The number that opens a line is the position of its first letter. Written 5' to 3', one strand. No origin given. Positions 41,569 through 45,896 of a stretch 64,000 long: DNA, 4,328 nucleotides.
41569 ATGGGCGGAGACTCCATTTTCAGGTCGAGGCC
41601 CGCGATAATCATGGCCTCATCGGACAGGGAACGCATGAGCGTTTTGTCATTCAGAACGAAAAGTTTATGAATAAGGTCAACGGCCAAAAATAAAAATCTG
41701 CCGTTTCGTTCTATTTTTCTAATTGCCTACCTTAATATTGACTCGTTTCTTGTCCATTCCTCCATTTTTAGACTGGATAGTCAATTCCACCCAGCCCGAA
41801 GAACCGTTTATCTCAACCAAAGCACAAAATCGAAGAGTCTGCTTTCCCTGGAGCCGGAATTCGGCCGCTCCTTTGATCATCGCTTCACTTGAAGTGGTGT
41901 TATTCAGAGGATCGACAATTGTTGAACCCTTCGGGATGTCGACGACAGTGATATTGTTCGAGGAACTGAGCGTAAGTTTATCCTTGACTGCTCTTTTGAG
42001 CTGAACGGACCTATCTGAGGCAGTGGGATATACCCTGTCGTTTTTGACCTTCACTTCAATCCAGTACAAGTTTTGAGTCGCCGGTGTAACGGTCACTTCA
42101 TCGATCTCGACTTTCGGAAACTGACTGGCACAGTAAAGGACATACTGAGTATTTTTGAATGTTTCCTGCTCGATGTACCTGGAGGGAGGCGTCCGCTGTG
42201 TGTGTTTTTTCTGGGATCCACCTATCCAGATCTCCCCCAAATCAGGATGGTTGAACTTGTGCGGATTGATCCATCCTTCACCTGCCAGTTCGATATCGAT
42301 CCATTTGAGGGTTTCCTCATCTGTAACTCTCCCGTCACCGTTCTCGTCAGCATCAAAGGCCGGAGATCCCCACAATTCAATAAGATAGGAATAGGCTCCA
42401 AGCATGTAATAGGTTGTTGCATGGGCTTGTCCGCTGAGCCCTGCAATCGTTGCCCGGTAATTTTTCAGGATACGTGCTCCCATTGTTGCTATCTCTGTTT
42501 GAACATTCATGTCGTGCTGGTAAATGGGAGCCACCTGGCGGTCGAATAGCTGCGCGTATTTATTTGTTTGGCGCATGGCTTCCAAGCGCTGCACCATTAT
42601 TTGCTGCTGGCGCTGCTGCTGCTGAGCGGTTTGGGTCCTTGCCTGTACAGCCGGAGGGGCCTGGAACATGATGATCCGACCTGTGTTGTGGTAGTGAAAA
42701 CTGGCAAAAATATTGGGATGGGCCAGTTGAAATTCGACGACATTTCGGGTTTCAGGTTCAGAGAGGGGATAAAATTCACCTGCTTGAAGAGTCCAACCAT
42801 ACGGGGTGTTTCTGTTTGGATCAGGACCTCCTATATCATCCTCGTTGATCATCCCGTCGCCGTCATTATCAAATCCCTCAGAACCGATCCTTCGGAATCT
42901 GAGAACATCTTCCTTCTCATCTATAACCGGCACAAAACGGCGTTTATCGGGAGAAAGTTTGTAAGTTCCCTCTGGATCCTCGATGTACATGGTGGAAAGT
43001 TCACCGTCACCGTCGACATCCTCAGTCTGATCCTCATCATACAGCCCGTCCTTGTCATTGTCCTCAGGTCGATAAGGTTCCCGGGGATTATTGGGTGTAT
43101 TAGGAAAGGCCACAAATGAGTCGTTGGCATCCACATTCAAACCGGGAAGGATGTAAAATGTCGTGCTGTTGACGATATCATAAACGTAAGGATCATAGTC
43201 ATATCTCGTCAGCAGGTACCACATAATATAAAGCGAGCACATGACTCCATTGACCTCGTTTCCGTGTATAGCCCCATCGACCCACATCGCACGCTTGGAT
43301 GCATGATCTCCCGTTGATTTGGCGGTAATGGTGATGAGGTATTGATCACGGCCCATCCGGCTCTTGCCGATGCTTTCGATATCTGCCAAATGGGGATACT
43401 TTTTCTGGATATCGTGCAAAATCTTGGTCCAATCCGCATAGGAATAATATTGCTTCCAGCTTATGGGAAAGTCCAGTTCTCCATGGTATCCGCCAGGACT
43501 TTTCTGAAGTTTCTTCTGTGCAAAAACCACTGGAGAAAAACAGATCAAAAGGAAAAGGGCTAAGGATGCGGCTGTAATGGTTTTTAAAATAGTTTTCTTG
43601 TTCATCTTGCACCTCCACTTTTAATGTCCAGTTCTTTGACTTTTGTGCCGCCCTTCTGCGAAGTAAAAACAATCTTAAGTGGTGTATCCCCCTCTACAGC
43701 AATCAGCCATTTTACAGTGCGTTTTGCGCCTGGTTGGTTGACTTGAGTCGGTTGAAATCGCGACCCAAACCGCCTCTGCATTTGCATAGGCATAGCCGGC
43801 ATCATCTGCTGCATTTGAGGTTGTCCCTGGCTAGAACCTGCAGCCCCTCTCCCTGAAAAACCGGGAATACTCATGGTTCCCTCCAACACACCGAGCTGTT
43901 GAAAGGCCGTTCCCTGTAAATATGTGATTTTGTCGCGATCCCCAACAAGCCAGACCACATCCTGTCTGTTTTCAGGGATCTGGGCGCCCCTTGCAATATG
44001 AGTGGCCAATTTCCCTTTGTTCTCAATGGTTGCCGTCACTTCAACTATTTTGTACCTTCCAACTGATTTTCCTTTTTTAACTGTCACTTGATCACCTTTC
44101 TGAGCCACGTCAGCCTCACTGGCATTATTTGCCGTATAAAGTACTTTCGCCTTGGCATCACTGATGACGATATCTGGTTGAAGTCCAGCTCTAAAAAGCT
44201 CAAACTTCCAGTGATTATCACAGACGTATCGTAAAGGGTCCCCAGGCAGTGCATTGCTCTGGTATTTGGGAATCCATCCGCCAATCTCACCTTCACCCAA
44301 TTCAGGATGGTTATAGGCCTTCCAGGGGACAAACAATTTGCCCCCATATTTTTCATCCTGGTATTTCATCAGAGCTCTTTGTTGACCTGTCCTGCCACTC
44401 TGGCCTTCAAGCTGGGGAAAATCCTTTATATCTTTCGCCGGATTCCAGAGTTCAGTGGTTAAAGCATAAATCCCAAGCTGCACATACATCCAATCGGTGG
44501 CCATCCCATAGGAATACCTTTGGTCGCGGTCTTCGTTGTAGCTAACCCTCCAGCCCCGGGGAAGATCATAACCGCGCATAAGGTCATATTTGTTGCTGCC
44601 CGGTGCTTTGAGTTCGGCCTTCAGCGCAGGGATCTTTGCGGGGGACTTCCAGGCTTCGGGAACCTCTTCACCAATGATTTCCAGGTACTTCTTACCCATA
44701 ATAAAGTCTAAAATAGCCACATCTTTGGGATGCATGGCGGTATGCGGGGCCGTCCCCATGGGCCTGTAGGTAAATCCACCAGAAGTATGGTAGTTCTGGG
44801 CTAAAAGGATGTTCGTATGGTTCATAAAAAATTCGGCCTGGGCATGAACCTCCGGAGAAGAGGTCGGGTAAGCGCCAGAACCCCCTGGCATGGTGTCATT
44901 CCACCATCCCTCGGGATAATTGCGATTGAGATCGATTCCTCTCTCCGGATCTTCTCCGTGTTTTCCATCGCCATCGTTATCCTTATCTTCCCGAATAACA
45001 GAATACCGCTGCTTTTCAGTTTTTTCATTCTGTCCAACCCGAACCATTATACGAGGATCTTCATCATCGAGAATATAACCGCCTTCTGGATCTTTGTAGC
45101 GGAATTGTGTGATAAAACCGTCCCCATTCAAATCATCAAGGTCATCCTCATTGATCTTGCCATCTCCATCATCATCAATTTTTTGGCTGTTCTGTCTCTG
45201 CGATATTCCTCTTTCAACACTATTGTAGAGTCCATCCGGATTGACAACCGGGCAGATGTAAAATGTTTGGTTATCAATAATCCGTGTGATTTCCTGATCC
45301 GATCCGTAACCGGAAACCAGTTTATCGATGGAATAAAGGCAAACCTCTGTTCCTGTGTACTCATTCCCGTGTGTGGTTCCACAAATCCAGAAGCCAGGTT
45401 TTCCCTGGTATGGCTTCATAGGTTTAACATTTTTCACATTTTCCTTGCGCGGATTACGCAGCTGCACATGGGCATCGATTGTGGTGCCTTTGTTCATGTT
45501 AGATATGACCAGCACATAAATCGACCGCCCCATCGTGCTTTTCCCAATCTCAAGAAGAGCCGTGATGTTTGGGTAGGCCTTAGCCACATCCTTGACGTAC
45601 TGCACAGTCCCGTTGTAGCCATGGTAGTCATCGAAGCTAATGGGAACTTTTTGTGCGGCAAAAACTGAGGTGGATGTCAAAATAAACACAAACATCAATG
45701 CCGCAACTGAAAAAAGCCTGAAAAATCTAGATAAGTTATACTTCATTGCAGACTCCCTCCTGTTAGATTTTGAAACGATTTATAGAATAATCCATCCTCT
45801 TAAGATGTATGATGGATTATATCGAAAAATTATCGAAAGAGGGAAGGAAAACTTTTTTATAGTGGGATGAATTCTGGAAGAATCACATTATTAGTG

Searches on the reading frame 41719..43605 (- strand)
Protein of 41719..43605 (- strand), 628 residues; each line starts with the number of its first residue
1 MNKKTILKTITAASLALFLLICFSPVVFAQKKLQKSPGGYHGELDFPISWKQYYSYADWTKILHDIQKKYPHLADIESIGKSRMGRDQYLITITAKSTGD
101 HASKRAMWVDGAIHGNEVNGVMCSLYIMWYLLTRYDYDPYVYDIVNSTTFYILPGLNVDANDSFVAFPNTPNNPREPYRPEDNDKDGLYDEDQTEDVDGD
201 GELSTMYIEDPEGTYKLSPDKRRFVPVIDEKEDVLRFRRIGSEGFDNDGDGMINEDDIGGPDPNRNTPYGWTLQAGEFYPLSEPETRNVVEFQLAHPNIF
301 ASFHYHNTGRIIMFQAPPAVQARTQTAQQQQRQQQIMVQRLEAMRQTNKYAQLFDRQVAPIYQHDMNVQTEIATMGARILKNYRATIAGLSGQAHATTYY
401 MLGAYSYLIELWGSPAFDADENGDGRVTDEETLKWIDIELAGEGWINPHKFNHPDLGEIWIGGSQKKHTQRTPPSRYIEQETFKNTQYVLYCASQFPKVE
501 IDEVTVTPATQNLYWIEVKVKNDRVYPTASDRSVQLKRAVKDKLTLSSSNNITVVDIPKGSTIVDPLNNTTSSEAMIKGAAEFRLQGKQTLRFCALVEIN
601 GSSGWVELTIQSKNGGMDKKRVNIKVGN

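Call 66: search_protein_families(library=pfam, proteins=[window:41719-43605:-], max_evalue=0.00001)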
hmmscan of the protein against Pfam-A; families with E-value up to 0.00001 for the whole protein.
window:41719-43605:- (628 aa): 1 family
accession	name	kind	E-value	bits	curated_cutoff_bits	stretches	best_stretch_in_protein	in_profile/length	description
PF00246.29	Peptidase_M14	-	6e-32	111.8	21.6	2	61-159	3-101/286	Zinc carboxypeptidase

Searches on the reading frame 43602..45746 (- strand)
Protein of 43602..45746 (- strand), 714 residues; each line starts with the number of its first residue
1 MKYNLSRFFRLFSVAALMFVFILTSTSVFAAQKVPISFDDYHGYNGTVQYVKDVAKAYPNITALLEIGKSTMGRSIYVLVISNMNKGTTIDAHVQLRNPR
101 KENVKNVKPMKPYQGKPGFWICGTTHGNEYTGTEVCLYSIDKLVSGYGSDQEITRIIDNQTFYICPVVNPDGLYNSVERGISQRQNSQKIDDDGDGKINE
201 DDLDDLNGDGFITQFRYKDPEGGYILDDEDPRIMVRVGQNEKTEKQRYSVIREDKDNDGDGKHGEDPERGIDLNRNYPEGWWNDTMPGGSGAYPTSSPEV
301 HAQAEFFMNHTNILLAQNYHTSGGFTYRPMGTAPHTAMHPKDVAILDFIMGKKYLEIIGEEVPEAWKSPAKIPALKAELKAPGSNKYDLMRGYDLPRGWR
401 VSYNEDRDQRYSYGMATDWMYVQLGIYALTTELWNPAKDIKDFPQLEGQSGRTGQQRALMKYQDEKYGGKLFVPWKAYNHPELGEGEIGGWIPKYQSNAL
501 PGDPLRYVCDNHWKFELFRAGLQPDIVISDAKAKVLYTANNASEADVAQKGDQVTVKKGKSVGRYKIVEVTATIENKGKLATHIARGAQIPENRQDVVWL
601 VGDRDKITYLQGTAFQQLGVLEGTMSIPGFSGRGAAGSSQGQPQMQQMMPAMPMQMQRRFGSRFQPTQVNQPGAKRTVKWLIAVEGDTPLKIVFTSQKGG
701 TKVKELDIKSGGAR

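Call 66: search_protein_families(library=pfam, proteins=[window:43602-45746:-], max_evalue=0.00001)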
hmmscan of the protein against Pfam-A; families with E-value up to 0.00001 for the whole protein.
window:43602-45746:- (714 aa): 1 family
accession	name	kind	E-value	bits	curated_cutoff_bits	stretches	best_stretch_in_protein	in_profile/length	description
PF00246.29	Peptidase_M14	-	2.6e-43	149.1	21.6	1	48-437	2-265/286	Zinc carboxypeptidase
